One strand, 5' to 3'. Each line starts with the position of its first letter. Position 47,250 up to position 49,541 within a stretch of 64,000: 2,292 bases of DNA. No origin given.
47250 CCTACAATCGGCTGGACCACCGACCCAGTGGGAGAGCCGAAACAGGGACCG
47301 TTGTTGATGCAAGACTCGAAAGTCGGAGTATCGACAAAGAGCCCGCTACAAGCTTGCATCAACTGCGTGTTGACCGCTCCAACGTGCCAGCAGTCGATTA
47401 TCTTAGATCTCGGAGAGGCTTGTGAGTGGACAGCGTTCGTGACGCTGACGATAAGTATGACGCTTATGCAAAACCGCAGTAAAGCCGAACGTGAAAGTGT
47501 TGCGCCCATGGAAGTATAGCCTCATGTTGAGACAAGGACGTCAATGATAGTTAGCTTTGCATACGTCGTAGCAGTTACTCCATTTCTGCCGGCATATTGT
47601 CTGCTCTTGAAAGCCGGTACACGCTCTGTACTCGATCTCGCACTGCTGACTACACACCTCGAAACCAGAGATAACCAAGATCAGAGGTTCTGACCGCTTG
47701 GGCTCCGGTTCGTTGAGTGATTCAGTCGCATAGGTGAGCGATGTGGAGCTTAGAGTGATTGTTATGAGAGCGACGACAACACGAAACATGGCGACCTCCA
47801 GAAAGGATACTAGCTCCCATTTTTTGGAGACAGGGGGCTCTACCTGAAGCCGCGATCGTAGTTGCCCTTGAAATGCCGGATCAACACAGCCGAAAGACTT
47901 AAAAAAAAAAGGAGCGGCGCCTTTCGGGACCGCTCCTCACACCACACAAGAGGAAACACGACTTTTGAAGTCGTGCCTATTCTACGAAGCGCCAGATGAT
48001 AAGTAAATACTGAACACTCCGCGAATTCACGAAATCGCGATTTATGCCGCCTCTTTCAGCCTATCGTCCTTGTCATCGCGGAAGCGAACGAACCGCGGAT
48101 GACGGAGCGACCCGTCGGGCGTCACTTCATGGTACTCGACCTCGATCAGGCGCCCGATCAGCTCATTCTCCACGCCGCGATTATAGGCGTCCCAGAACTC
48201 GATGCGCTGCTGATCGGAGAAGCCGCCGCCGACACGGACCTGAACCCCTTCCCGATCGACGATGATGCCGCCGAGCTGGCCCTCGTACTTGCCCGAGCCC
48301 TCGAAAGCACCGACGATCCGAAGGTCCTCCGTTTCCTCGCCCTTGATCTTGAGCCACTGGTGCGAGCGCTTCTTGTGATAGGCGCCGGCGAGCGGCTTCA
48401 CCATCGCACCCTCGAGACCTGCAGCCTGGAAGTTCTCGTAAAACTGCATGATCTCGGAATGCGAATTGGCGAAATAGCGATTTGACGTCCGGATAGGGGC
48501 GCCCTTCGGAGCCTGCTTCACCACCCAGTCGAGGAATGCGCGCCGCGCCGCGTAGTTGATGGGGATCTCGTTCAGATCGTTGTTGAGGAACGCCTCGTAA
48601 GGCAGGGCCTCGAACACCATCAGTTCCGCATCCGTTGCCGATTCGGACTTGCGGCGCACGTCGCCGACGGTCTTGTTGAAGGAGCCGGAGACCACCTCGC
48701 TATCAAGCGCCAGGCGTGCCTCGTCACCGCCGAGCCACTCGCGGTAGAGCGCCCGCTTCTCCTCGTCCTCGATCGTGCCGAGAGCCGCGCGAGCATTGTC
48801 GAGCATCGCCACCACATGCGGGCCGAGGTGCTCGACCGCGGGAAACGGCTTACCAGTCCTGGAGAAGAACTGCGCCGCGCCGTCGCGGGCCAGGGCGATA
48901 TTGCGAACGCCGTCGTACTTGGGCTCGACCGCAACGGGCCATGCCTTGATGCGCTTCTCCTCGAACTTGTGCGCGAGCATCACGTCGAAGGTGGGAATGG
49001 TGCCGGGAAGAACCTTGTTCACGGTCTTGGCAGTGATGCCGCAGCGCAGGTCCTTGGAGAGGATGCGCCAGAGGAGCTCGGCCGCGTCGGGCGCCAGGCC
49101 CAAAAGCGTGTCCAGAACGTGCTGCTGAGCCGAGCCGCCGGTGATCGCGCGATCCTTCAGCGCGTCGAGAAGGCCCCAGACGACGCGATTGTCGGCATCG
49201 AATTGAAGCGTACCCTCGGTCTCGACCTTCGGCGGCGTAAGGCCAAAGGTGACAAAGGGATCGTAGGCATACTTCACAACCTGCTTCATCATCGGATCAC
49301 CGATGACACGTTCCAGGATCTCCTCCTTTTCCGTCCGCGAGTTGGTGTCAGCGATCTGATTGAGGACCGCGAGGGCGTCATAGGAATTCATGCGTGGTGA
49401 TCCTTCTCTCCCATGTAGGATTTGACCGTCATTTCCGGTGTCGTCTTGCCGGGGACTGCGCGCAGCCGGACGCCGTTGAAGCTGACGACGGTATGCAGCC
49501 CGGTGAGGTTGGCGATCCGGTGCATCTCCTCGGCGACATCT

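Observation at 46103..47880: Lower-GC pocket encoding two Sec-signal, cysteine-rich secreted proteins, one of them Pro/Cys-repeat rich and 468 aa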

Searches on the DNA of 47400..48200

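Call 64: search_rna_families(source=window, start=47400, end=48200, threshold=evalue, max_evalue=1)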
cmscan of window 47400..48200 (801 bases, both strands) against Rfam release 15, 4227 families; matches with E-value up to 1: 1.
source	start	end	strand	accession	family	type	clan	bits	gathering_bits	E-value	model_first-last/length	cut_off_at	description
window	47900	47985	-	RF02058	STnc400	Gene;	-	24.2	80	0.036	1-125/125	no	Gammaproteobacterial sRNA STnc400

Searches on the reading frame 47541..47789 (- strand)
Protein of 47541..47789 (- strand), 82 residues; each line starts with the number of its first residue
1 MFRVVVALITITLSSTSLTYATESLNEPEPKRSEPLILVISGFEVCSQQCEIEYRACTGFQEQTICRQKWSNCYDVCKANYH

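Call 6: search_protein_families(library=pfam, proteins=[window:47541-47789:-], max_evalue=0.1)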
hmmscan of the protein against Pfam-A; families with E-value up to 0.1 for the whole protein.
window:47541-47789:- (82 aa): 0 families

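Call 9: search_protein_families(library=phrogs, proteins=[window:47541-47789:-], max_evalue=0.001)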
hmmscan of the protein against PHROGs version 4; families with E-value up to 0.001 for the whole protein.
window:47541-47789:- (82 aa): 0 families

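Call 15: find_homologous_proteins(query=window:47541-47789:-, max_evalue=1)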
Query window:47541-47789:- (82 aa): 1 proteins with E <= 1 among 1 candidates.
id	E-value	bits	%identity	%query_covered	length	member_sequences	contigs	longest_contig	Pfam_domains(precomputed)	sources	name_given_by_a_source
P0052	5.9e-49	181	100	100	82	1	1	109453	-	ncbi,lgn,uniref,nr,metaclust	ncbi:hypothetical protein SAMN05216548_114122 [Faunimonas pinastri]|uniref:Uncharacterized protein n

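Call 33: find_encoding_contigs(protein=P0052, flank=10000, max_places=3)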
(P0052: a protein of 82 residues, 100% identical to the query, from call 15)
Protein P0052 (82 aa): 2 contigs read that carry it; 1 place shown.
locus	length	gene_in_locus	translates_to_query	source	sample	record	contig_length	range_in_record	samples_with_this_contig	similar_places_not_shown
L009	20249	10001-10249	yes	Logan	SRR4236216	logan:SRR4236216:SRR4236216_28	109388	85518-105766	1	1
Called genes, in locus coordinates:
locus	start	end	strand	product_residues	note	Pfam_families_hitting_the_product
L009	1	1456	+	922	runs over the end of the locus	-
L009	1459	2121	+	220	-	PF14301:DUF4376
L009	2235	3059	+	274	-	PF02562:PhoH, PF13245:AAA_19 (weak), PF13604:AAA_30 (weak)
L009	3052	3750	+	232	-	-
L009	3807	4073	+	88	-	-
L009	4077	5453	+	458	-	PF20307:divDNAB (faint), PF13481:AAA_25 (weak), PF03796:DnaB_C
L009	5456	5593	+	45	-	-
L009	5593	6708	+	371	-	PF08275:DNAG_N (faint)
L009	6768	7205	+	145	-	PF05406:WGR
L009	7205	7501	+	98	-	-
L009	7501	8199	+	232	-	PF26983:DUF8312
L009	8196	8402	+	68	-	-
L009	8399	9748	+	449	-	PF01068:DNA_ligase_A_M, PF14743:DNA_ligase_OB_2, PF04679:DNA_ligase_A_C (weak)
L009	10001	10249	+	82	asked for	-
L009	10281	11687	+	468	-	-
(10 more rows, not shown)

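Call 44: predict_structure(protein=window:47541-47789:-)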
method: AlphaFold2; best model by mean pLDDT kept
length: 82 residues; sequences in the alignment: 1
mean_pLDDT: 75.3   pTM: 0.47
mean pLDDT of the five models: 75.3, 75.1, 74.0, 69.9, 66.8
residues with pLDDT >= 90: 37; 70-90: 5; 50-70: 34; < 50: 6
segments of 3 or more residues with pLDDT < 50: none
pLDDT, mean of each block of 10 residues (from residue 1): 56 59 54 55 92 95 96 95 77
secondary structure, 60 per line:
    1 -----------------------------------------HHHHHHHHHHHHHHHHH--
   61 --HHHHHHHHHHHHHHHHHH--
elements in order: H42-58 H63-80

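Call 55: search_protein_families(library=ncbifam, proteins=[window:47541-47789:-], max_evalue=0.1)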
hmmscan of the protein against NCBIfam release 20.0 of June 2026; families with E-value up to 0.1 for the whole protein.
window:47541-47789:- (82 aa): 0 families

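Call 56: search_protein_families(library=padloc, proteins=[window:47541-47789:-], max_evalue=0.1)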
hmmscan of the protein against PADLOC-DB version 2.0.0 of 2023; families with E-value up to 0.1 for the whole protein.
window:47541-47789:- (82 aa): 0 families

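Call 77: search_dna_similar(query=window:47541-47789:-, collection=phages, mode=protein, max_evalue=1, max_rows=10)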
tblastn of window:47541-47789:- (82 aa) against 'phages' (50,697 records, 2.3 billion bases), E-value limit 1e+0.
No match.

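Call 78: search_dna_similar(query=window:47541-47789:-, collection=plasmids, mode=protein, max_evalue=1, max_rows=10)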
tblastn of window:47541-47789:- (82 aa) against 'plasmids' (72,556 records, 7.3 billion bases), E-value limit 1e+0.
No match.

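Call 92: search_solved_structures(query=window:47541-47789:-, max_evalue=10)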
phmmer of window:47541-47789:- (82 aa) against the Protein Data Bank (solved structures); distinct sequences matched with E-value up to 10: 5.
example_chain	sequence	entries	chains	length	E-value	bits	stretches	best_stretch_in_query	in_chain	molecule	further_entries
7arc_R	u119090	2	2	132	0.84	13.1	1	23-77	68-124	13 kDa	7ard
3x1y_A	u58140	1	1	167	1.4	12.4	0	46-74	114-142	Ras-related protein Rap-1b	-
3x1w_A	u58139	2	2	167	1.4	12.3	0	46-74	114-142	Ras-related protein Rap-1b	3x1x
7c7j_A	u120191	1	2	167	1.5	12.3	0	46-74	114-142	Ras-related protein Rap-1b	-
8su8_B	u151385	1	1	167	1.6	12.2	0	46-74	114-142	Ras-related protein Rap-1b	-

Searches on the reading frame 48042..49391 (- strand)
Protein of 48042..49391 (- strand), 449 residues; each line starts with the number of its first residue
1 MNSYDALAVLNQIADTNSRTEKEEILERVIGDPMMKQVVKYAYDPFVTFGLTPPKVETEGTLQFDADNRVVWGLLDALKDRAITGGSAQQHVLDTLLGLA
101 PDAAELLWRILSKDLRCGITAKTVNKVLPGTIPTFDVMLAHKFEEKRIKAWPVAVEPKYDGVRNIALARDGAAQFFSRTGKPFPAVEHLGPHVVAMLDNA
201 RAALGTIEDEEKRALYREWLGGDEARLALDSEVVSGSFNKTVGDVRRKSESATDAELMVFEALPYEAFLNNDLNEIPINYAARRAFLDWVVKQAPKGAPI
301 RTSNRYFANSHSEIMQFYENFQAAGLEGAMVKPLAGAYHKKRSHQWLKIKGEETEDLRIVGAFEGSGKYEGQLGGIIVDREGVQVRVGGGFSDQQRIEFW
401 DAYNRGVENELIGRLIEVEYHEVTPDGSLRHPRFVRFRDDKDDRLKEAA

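Call 6: search_protein_families(library=pfam, proteins=[window:48042-49391:-], max_evalue=0.1)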
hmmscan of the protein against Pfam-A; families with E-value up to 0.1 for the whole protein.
window:48042-49391:- (449 aa): 6 families
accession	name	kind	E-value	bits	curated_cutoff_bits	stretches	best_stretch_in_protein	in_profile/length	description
PF01068.26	DNA_ligase_A_M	-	2.5e-19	70.2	26.2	1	138-350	2-204/204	ATP dependent DNA ligase domain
PF14743.12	DNA_ligase_OB_2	-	3.9e-17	62.5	28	1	364-438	1-66/66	DNA ligase OB-like domain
PF04679.21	DNA_ligase_A_C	-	1.2e-07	32.4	27.5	1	410-441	66-94/94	ATP dependent DNA ligase C terminal region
PF04675.19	DNA_ligase_A_N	-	0.00052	20.7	24.6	0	75-128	118-173/174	DNA ligase N terminus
PF17879.7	DNA_ligase_C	-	0.0014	19.1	25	1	413-438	84-109/109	DNA ligase C-terminal domain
PF16542.10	PNKP_ligase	-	0.057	13.1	28.2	0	309-360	263-314/377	PNKP adenylyltransferase domain, ligase domain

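Call 7: search_dna_similar(query=window:48042-49391:-, collection=phages, mode=protein, max_rows=15)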
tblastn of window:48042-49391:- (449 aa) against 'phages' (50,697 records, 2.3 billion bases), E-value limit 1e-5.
Records with a match: 2480; places in all: 2480; records where one place covers at least 80% of the query: 1753.
Best place of each record, by identity: <60% 2480.
By first word of the organism name: Escherichia 690; Klebsiella 379; Vibrio 250; Pseudomonas 119; Aeromonas 119; Shigella 91; Acinetobacter 72; Bacillus 68; Enterobacter 64; Salmonella 55; and 75 more.
By host as written in the record: - 352; Escherichia coli 296; Klebsiella pneumoniae 137; Vibrio cholerae 50; Pseudomonas putida KT2440 and Paw85 29; Escherichia coli B 28; Aeromonas salmonicida 28; Escherichia coli O157:H7 27; and 648 more.
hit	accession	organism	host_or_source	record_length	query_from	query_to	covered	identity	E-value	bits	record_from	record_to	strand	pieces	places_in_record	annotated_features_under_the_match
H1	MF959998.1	Marinobacter phage PS6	Marinobacter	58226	1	432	96%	38.9%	1e-79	274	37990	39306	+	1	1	DNA ligase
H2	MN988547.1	Rhizobium phage RHph_Y2_11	Rhizobium etli Y2_11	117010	1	432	96%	37.3%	2e-81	280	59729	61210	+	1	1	ATP-dependent DNA ligase protein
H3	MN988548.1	Rhizobium phage RHph_Y2_17_1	Rhizobium etli Y2_17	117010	1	432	96%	37.3%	2e-81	280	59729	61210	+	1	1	ATP-dependent DNA ligase protein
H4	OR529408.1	Stenotrophomonas phage BUCTxx99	Stenotrophomonas maltophilia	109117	12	432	94%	36.5%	8e-63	226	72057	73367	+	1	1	hypothetical protein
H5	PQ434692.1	Stenotrophomonas phage ANB28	Stenotrophomonas maltophilia B28B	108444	12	432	94%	36.5%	1e-62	225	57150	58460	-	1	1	hypothetical protein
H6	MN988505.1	Rhizobium phage RHph_N1_10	Rhizobium phaseoli N1_10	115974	1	432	96%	35.5%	2e-78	271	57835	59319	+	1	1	ATP-dependent DNA ligase protein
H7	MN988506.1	Rhizobium phage RHph_N1_15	Rhizobium phaseoli N1_15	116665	1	432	96%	35.5%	2e-78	271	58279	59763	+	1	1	ATP-dependent DNA ligase protein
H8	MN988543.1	Rhizobium phage RHph_N2_6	Rhizobium phaseoli N2_6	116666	1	432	96%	35.5%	2e-78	271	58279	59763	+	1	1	ATP-dependent DNA ligase protein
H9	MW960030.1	Rhizobium phage RHph_X66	R. phaseoli sv. phaseoli INC 2-5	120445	1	432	96%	35.2%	3e-70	247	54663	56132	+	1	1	ATP-dependent DNA ligase protein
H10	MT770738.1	Rhizobium phage B1VFA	Rhizobium leguminosarum VF39SM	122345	1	432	96%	35.2%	7e-70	246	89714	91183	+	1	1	putative DNA ligase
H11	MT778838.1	Rhizobium phage V1VFA-S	-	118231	1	432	96%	35.2%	8e-70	246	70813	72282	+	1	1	putative DNA ligase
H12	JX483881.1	Rhizobium phage RHEph10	Rhizobium etli CFN42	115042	1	432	96%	34.7%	2e-78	271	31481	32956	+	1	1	putative ATP-dependent DNA ligase protein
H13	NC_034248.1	Rhizobium phage RHEph10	Rhizobium etli CFN42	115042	1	432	96%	34.7%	2e-78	271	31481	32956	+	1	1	putative ATP-dependent DNA ligase protein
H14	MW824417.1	Vibrio phage 264E42.1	Vibrio crassostreae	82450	1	432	96%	33.5%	5e-45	174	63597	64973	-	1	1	DNA ligase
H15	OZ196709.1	Vibrio phage K45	Seawater and oysters mix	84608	1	432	96%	33.5%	1e-44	172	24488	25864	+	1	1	ATP-dependent DNA ligase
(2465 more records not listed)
